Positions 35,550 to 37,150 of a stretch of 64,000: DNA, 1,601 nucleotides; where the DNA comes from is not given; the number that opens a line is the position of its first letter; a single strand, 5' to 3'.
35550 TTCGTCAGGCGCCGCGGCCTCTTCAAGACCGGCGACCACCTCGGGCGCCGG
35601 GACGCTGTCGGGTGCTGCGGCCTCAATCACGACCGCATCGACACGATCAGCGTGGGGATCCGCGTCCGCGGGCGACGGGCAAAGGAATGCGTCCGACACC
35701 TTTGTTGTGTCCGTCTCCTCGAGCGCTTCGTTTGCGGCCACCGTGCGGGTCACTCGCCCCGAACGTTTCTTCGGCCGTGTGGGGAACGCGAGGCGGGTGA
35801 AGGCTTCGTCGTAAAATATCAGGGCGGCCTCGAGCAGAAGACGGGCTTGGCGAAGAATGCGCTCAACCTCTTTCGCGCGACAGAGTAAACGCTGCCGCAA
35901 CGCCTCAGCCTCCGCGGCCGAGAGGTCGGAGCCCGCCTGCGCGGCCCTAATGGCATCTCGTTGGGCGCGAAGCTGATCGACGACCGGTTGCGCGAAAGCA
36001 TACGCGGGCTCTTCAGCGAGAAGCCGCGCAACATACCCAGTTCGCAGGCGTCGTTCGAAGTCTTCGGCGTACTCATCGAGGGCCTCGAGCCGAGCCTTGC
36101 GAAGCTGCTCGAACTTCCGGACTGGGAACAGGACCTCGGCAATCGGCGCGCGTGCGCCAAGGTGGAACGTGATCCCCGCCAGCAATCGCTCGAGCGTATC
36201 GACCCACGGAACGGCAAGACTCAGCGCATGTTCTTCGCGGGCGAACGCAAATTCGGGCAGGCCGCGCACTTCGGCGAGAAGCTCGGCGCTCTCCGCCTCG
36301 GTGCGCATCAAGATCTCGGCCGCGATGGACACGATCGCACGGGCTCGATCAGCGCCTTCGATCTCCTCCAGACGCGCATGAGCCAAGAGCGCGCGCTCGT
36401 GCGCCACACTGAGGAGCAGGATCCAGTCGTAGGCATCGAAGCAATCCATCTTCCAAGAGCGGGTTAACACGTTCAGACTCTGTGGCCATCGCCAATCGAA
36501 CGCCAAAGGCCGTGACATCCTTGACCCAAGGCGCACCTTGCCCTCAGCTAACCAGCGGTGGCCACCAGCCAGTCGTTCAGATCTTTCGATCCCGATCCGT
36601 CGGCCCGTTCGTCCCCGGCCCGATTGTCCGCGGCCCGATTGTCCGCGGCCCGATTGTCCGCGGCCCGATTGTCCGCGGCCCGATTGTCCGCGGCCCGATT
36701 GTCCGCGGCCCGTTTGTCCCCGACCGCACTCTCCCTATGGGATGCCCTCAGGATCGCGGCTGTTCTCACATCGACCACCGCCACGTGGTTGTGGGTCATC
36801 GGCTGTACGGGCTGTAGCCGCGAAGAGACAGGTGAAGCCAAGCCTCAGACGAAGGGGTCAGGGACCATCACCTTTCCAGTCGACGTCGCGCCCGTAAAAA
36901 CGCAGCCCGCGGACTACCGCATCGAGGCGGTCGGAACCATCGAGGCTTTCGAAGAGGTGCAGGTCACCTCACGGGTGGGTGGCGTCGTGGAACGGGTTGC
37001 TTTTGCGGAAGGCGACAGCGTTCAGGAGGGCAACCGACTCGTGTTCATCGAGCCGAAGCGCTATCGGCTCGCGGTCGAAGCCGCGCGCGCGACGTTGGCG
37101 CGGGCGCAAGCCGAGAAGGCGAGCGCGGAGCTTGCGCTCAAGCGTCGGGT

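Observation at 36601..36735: Perfect 15-nt tandem repeat array at the 5' end of the RND efflux adaptor gene, in the divergent promoter region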

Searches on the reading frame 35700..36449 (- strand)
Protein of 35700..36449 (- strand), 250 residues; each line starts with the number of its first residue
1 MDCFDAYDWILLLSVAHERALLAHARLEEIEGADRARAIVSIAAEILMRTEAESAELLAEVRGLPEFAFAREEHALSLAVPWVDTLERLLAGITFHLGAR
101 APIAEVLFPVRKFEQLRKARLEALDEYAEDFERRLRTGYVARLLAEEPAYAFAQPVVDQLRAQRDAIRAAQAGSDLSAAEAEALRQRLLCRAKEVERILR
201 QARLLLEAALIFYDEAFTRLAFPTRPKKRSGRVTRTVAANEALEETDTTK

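Call 22: find_homologous_proteins(query=window:35700-36449:-)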
Query window:35700-36449:- (250 aa): 150 proteins with E <= 0.001 among 8000 candidates; the best 120 are listed.
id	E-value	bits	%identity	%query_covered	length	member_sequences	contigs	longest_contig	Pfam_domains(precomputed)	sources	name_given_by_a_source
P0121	4.2e-41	159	44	95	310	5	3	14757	-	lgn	-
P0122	8.3e-40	155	38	93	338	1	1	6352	-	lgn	-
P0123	2.5e-39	154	40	94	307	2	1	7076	-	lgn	-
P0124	5.8e-39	152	43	88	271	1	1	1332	-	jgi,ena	-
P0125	9.8e-39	152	42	90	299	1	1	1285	-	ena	-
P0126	3.0e-38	150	43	98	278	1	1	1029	-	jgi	jgi:hypothetical protein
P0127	1.2e-37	148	41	92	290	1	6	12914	-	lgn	-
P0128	1.2e-37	148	42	89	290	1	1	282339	-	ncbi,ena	-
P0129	4.8e-37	146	41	92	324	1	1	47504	-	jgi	jgi:hypothetical protein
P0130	5.9e-37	146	40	94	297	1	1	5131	PF05887.17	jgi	jgi:hypothetical protein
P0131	6.1e-37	146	39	92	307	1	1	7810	-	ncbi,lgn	-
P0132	6.2e-37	146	40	93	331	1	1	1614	-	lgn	-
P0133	2.6e-36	144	41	93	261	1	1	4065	-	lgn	-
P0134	2.6e-36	144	40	95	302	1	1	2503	-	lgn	-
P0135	2.7e-36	144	40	95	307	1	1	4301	-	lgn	-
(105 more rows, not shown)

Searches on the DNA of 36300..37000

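Call 35: search_rna_families(source=window, start=36300, end=37000, threshold=evalue, max_evalue=1)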
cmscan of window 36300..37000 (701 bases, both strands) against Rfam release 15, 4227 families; matches with E-value up to 1: 1.
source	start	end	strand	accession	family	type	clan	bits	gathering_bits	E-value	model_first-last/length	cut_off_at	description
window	36307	36404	-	RF02100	tfoR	Gene; sRNA;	-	15.6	70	0.51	1-101/101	no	Translational regulator of tfoXVC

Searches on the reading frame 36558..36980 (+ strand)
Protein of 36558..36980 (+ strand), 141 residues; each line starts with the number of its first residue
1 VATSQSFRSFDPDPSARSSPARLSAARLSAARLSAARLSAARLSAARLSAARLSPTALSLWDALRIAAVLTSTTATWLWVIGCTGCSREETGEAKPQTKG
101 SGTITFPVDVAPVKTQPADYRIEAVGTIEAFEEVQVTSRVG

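Call 49: find_homologous_proteins(query=window:36558-36980:+, max_evalue=0.001)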
Query window:36558-36980:+: 56 candidates shared short words with the query, none scored E <= 0.001.
